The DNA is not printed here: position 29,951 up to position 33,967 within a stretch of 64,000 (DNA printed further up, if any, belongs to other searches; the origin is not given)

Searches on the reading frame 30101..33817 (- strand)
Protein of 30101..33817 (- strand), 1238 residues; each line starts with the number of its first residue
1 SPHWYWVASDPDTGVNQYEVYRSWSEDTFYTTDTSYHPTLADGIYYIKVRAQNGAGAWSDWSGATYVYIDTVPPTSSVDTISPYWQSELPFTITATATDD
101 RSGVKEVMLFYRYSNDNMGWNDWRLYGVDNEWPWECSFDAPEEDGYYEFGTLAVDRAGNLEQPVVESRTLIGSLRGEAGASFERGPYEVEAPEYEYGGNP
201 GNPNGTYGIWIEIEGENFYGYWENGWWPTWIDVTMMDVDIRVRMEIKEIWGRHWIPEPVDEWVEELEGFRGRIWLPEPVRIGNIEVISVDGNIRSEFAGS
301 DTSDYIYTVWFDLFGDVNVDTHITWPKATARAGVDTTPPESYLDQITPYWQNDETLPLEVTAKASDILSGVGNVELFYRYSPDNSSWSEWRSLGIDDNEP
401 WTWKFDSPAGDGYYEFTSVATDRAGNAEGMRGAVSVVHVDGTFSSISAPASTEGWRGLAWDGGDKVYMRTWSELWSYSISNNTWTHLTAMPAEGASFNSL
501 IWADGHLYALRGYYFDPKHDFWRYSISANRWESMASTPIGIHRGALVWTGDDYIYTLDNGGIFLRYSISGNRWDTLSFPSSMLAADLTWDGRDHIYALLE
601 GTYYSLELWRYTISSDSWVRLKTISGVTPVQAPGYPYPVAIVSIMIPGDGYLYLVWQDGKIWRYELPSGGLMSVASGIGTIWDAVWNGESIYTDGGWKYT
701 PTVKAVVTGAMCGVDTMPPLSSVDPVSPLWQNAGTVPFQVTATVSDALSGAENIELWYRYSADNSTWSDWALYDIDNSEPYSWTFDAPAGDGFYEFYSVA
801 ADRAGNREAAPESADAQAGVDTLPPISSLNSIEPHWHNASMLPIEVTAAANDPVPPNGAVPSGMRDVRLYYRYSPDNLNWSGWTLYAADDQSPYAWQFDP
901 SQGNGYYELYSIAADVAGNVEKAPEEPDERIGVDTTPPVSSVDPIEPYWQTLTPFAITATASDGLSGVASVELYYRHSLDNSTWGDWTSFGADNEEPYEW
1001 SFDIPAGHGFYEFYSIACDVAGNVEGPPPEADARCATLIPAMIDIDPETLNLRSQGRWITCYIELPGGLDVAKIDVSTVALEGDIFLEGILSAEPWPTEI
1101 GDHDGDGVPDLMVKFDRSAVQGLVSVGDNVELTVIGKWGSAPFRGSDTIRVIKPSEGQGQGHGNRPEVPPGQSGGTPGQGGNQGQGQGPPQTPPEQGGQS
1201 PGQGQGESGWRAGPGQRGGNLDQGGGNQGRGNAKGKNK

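Call 16: find_homologous_proteins(query=window:30101-33817:-, max_evalue=0.001)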
Query window:30101-33817:- (1238 aa): 132 proteins with E <= 0.001 among 8000 candidates; the best 120 are listed.
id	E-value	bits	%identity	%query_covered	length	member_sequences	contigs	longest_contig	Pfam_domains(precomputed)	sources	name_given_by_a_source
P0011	0.0e+0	2931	100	100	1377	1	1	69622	PF13964.13,PF17957.8,PF19077.7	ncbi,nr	ncbi:MAG: hypothetical protein QMD95_00225 [Candidatus Hodarchaeaceae archaeon]|nr:hypothetical prot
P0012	0.0e+0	1608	76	40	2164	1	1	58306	PF13964.13,PF17957.8,PF24517.3,PF24893.1,PF13860.13,PF19077.7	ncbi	-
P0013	1.5e-297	1009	57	40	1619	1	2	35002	-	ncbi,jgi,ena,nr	ncbi:MAG: hypothetical protein OEX16_00280 [Hadesarchaea archaeon]|nr:hypothetical protein [Hadesarc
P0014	4.6e-257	874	52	49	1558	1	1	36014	-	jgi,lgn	jgi:hypothetical protein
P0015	5.6e-245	834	43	27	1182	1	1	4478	PF11999.14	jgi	jgi:hypothetical protein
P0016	8.3e-243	827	56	26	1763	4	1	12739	PF00030.25,PF00801.27,PF04151.22,PF19077.7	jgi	jgi:hypothetical protein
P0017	1.1e-198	681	57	22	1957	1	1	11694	PF24517.3,PF19077.7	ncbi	ncbi:MAG: DNRLRE domain-containing protein [Candidatus Hadarchaeota archaeon]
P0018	1.1e-182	628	57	31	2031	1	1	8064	PF14321.12,PF25788.3,PF07705.18,PF19077.7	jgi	jgi:hypothetical protein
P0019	1.8e-174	601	55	39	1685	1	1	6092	PF17957.8,PF07705.18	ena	-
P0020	5.0e-160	553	42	26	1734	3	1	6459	PF22847.3,PF04041.20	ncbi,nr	ncbi:MAG: hypothetical protein KAS67_06325, partial [Thermoplasmata archaeon]|nr:hypothetical protei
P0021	5.5e-160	553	47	27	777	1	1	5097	PF17957.8,PF24893.1,PF12245.15,PF18884.6,PF19077.7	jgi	-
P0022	3.7e-157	543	41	27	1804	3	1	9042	-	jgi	-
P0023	5.0e-157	543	41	26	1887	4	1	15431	PF10102.15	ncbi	-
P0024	4.6e-155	536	50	34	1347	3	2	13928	PF17957.8,PF07705.18,PF19077.7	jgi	-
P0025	3.8e-141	490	42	26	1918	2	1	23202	-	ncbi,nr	ncbi:MAG TPA: hypothetical protein VMY59_07095 [Candidatus Thermoplasmatota archaeon]|nr:hypothetica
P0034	3.1e-114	401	54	19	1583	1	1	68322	PF04151.22,PF13585.13,PF13860.13,PF01364.25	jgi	-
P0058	7.9e-67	244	45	18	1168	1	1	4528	PF04151.22,PF17957.8,PF01364.25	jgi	-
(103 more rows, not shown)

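Call 18: find_encoding_contigs(protein=P0011, flank=10000, max_places=4)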
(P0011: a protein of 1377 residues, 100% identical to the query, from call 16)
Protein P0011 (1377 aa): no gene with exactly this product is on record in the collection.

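Call 19: find_encoding_contigs(protein=P0012, flank=10000, max_places=4)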
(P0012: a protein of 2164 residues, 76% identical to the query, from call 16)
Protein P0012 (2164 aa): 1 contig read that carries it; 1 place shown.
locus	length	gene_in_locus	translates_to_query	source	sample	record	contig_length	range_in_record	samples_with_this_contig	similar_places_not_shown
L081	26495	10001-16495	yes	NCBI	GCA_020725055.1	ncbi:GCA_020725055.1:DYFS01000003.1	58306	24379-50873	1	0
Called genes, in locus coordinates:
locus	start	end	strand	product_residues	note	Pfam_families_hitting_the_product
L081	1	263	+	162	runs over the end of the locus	PF03439:Spt5-NGN, PF00467:KOW (weak)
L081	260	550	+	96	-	PF21473:OB_Ssb-like (weak)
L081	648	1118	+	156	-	PF03946:Ribosomal_L11_N, PF00298:Ribosomal_L11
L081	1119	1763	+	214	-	PF00687:Ribosomal_L1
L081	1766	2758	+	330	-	PF00466:Ribosomal_L10, PF17777:RL10P_insert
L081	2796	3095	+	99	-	PF00428:Ribosomal_60s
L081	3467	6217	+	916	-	PF01411:tRNA-synt_2c, PF07973:tRNA_SAD, PF02272:DHHA1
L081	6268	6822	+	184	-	-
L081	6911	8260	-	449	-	PF13360:PQQ_2, PF01011:PQQ, PF07774:EMC1_C (faint), PF13570:Beta-prop_ACSF4, PF25292:Beta-prop_CGLA (faint), PF25293:Beta-prop_EMC1_N (faint), PF13570:Beta-prop_ACSF4, PF13360:PQQ_2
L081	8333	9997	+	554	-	-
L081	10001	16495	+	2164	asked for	PF13860:FlgD_ig, PF17957:Big_7 (faint), PF19077:Big_13 (faint), PF13860:FlgD_ig, PF24893:DUF7743 (faint), PF13964:Beta-prop_Calicin (weak), PF24517:CBM96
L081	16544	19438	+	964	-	PF00133:tRNA-synt_1, PF01406:tRNA-synt_1e (faint), PF09334:tRNA-synt_1g, PF00133:tRNA-synt_1 (weak), PF08264:Anticodon_1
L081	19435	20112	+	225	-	PF04256:DUF434, PF18481:DUF5616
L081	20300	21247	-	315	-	PF08843:AbiEii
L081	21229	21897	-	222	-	-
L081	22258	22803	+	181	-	-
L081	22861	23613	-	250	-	PF13240:Zn_Ribbon_1 (weak)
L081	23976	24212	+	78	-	PF04014:MazE_antitoxin (weak)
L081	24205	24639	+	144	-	PF01850:PIN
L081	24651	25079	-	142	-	PF03167:UDG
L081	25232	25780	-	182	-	PF13482:RNase_H_2, PF03104:DNA_pol_B_exo1 (faint), PF10108:DNA_pol_B_exo2 (faint)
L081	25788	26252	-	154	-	PF01894:YjbQ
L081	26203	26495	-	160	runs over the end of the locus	PF04008:Adenosine_kin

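Call 21: find_encoding_contigs(protein=P0058, flank=10000, max_places=4)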
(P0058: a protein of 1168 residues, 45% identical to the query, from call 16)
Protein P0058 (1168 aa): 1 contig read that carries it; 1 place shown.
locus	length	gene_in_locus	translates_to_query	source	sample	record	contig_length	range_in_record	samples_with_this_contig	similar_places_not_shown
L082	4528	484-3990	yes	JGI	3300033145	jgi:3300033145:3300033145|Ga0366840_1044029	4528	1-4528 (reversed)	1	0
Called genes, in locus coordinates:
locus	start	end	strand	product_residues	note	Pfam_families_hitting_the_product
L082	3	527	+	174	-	?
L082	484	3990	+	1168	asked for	PF01364:Peptidase_C25, PF17957:Big_7 (faint), PF04151:PPC (weak)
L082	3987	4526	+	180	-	?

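Call 22: find_encoding_contigs(protein=P0034, flank=10000, max_places=4)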
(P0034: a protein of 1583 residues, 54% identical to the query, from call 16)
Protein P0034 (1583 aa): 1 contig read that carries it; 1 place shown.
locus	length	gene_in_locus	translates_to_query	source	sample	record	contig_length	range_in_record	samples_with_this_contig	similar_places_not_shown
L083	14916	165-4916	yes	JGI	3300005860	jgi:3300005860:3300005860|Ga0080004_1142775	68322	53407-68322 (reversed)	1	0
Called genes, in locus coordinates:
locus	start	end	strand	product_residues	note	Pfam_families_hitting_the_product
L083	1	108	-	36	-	?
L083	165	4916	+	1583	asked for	PF01364:Peptidase_C25, PF13585:CHU_C (faint), PF04151:PPC (weak), PF13860:FlgD_ig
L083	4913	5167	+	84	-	-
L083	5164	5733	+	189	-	-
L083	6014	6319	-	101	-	-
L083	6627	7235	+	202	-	PF01351:RNase_HII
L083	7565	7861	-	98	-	PF00027:cNMP_binding (weak)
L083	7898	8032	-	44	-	-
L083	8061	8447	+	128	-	PF01155:HypA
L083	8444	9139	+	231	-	PF10609:ParA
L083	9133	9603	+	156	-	PF01750:HycI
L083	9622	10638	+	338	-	PF13187:Fer4_9 (faint), PF13746:Fer4_18 (faint), PF13183:Fer4_8 (faint), PF17179:Fer4_22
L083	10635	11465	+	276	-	PF00970:FAD_binding_6 (faint), PF08022:FAD_binding_8 (weak), PF00175:NAD_binding_1, PF10418:DHODB_Fe-S_bind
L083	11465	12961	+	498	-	PF00384:Molybdopterin, PF01568:Molydop_binding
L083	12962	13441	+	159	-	PF12797:Fer4_2 (faint), PF13247:Fer4_11, PF12838:Fer4_7 (weak), PF14697:Fer4_21 (weak), PF25160:LdpA_Fe-S-bd, PF00037:Fer4 (weak), PF12837:Fer4_6 (weak), PF12838:Fer4_7 (weak), +4 more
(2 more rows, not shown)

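Call 35: search_protein_families(library=pfam, proteins=[L081:8333-9997:+, L081:6911-8260:-, L082:3-527:+, L082:3987-4526:+], max_evalue=0.01)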
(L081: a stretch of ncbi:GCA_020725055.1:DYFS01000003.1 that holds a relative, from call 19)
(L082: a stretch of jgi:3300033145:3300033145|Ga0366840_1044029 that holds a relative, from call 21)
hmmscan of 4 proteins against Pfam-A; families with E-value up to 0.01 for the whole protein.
L081:8333-9997:+ (554 aa): 2 families
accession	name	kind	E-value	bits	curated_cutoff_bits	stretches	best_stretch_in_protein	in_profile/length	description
PF17802.7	SpaA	-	0.0021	18.6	23.1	1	476-529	8-55/91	Prealbumin-like fold domain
PF16640.11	Big_3_5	-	0.0038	18.2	35.5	1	479-550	24-85/88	Bacterial Ig-like domain (group 3)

L081:6911-8260:- (449 aa): 5 families
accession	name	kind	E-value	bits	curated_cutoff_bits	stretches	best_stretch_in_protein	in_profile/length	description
PF13570.13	Beta-prop_ACSF4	-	4.6e-44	151.6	133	3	95-222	72-190/329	Beta-alanine-activating enzyme, beta-propeller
PF13360.13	PQQ_2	-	4.3e-37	128.5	27.6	3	57-236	16-189/233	Outer membrane protein assembly factor BamB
PF01011.28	PQQ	-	1.1e-15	57.8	26.7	1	122-256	51-210/595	Glucose/ethanol/alcohol dehydrogenase, beta-propeller domain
PF25292.1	Beta-prop_CGLA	-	1.6e-06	28.3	26.8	0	235-331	53-147/316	Lambda-carrageenase beta-propeller domain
PF25293.1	Beta-prop_EMC1_N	-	4.2e-05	23.8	34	0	286-348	45-112/219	EMC1 N-terminal beta-propeller domain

L082:3-527:+ (174 aa): 1 family
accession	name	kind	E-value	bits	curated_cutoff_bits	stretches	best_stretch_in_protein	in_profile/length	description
PF15892.11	BNR_4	-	0.0013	18.6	27.3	0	85-115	228-259/272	BNR repeat-containing family member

L082:3987-4526:+ (180 aa): 1 family
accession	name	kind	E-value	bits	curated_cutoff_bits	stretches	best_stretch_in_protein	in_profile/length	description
PF00932.25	LTD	-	3e-10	40.9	34.3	1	45-157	6-94/109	Lamin Tail Domain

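Call 37: find_encoding_contigs(protein=P0016, flank=10000, max_places=3)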
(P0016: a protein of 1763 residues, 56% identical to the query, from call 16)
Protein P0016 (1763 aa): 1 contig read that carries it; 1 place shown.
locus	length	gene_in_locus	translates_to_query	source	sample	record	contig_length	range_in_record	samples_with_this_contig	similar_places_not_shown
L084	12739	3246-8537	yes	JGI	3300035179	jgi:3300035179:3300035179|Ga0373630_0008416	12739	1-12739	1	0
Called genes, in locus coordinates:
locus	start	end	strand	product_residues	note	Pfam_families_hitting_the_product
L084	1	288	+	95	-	?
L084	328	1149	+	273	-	PF00696:AA_kinase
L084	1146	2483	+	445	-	PF00171:Aldedh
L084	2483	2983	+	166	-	PF01467:CTP_transf_like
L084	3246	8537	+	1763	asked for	PF19077:Big_13 (faint), PF00030:Crystall (weak), PF00801:PKD (weak), PF04151:PPC (weak)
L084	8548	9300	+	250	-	-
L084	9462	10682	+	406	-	PF02441:Flavoprotein, PF04127:DFP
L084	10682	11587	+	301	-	PF22700:MVD-like_N (weak), PF00288:GHMP_kinases_N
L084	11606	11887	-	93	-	-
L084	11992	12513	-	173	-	PF00881:Nitroreductase, PF14512:TM1586_NiRdase (weak)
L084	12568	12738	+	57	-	?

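Call 46: list_cluster_members(proteins=[P0058, P0138, P0139, P0140, P0141, P0142, P0143, P0144, P0145, P0016])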
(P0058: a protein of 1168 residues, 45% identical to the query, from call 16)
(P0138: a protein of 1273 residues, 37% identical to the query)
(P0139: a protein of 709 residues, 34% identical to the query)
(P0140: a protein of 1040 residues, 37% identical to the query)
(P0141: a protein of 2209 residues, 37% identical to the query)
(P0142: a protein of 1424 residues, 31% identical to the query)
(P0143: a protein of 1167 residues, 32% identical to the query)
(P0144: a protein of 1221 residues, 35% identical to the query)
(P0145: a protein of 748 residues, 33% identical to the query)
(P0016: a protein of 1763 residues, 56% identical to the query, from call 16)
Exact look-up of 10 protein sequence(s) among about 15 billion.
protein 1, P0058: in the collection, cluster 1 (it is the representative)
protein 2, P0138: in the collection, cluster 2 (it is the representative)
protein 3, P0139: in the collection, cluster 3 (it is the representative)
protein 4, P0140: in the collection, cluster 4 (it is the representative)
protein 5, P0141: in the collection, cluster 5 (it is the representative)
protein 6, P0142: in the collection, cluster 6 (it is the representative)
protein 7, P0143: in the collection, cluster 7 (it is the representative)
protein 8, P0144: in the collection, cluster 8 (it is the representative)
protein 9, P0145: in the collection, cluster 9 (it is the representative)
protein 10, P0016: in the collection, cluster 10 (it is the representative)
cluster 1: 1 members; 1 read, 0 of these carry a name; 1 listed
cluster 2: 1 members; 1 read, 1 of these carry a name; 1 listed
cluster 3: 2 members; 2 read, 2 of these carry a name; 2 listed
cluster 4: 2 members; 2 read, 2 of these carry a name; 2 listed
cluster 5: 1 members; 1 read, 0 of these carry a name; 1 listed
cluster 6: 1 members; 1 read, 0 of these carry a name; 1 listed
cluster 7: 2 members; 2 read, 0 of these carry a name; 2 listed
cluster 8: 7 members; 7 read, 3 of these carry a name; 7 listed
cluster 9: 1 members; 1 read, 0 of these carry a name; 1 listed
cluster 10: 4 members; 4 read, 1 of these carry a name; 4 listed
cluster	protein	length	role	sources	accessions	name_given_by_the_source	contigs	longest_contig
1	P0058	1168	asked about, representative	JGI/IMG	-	-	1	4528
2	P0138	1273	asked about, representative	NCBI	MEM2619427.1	MAG: C25 family cysteine peptidase, partial [Candidatus Hadarchaeales archaeon]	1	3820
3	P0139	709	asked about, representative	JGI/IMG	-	hypothetical protein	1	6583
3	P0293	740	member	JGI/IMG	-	hypothetical protein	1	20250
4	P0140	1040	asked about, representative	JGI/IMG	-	hypothetical protein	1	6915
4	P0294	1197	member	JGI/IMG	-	hypothetical protein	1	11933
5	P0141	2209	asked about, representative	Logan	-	-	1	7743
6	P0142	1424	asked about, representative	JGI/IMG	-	-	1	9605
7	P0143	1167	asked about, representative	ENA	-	-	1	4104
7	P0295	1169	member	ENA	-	-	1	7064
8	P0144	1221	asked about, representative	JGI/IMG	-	-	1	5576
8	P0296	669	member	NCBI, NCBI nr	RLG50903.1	MAG: hypothetical protein DRN96_06570 [Thermoproteota archaeon] | MAG: hypothetical protein DRN96_06570 [Candidatus Korarchaeota archaeon]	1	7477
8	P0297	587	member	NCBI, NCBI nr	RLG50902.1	MAG: hypothetical protein DRN96_06565 [Thermoproteota archaeon] | MAG: hypothetical protein DRN96_06565 [Candidatus Korarchaeota archaeon]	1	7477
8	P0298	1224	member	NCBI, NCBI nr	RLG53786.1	MAG: hypothetical protein DRN99_06180 [Thermoproteota archaeon] | MAG: hypothetical protein DRN99_06180 [Candidatus Korarchaeota archaeon]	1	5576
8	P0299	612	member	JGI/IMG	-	-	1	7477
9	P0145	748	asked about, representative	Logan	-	-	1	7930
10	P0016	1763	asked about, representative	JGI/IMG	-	hypothetical protein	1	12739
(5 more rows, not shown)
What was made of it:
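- Closest known: Gingipain-type cysteine peptidases. Same: A C25 peptidase is annotated in a Hadarchaeales MAG (P0138, call 46).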

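Call 64: search_protein_families(library=pfam, proteins=[P0016, P0058, P0034], max_evalue=0.01)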
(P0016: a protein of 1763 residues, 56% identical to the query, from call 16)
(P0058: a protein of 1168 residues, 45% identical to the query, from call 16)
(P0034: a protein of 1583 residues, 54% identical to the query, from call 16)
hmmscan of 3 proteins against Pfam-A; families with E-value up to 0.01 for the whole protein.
P0016 (1763 aa): 13 families
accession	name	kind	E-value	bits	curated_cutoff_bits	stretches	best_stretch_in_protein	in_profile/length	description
PF19077.6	Big_13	-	8e-10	39.6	27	0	573-613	61-100/102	Bacterial Ig-like domain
PF00030.24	Crystall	-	2.9e-07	31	25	1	281-338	2-58/82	Beta/Gamma crystallin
PF04151.21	PPC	-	3.4e-06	28.3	25.9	1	885-931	20-69/70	Bacterial pre-peptidase C-terminal domain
PF00801.26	PKD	-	1.6e-05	25.2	23.5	1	531-605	10-75/80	PKD domain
PF25788.1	Ig_Rha78A_N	-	2.3e-05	25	27.4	0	198-278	15-102/105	Rha78A-like, N-terminal immunoglobulin domain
PF08308.17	PEGA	-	3.7e-05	24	20.8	0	118-144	15-42/71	PEGA domain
PF13620.12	CarboxypepD_reg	-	0.00043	21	32.3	1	633-705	11-77/82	Carboxypeptidase regulatory-like domain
PF24893.1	DUF7743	-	0.00058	20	27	0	1539-1584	2-45/120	Domain of unknown function (DUF7743)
PF03995.18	Inhibitor_I36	-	0.00082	19.7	21.1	1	283-336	15-67/69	Peptidase inhibitor family I36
PF08964.15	Crystall_3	-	0.0021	18.6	27.3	1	281-335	5-61/86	Beta/Gamma crystallin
PF20009.4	GEVED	-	0.0026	19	24.4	0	453-499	2-51/78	GEVED domain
PF18911.6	PKD_4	-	0.0046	17.4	27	1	522-613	3-85/85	PKD domain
PF12245.14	Big_3_2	-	0.0064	17.1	23.3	0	1056-1130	35-114/122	Bacterial Ig-like domain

P0058 (1168 aa): 4 families
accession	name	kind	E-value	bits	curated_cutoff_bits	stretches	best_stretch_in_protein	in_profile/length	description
PF01364.23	Peptidase_C25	-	8.4e-45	154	23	1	62-460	1-373/374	Peptidase family C25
PF17957.7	Big_7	-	3.4e-15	56.9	24.1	1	707-767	19-68/70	Bacterial Ig domain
PF04151.21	PPC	-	1.3e-11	45.6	25.9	1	607-671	1-69/70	Bacterial pre-peptidase C-terminal domain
PF19077.6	Big_13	-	0.0052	17.7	27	0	847-882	58-93/102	Bacterial Ig-like domain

P0034 (1583 aa): 5 families
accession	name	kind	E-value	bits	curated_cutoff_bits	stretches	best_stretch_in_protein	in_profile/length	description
PF01364.23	Peptidase_C25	-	3e-52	178.5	23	1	247-637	1-374/374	Peptidase family C25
PF13860.13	FlgD_ig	-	8.6e-24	83.8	27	2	1199-1264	9-73/79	FlgD Ig-like domain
PF13585.12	CHU_C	-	8.1e-14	52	27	1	1077-1165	4-75/86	CHU_C Type IX secretion signal domain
PF04151.21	PPC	-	3e-07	31.6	25.9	1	675-737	3-69/70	Bacterial pre-peptidase C-terminal domain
PF19077.6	Big_13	-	0.0012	19.7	27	0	916-945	65-94/102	Bacterial Ig-like domain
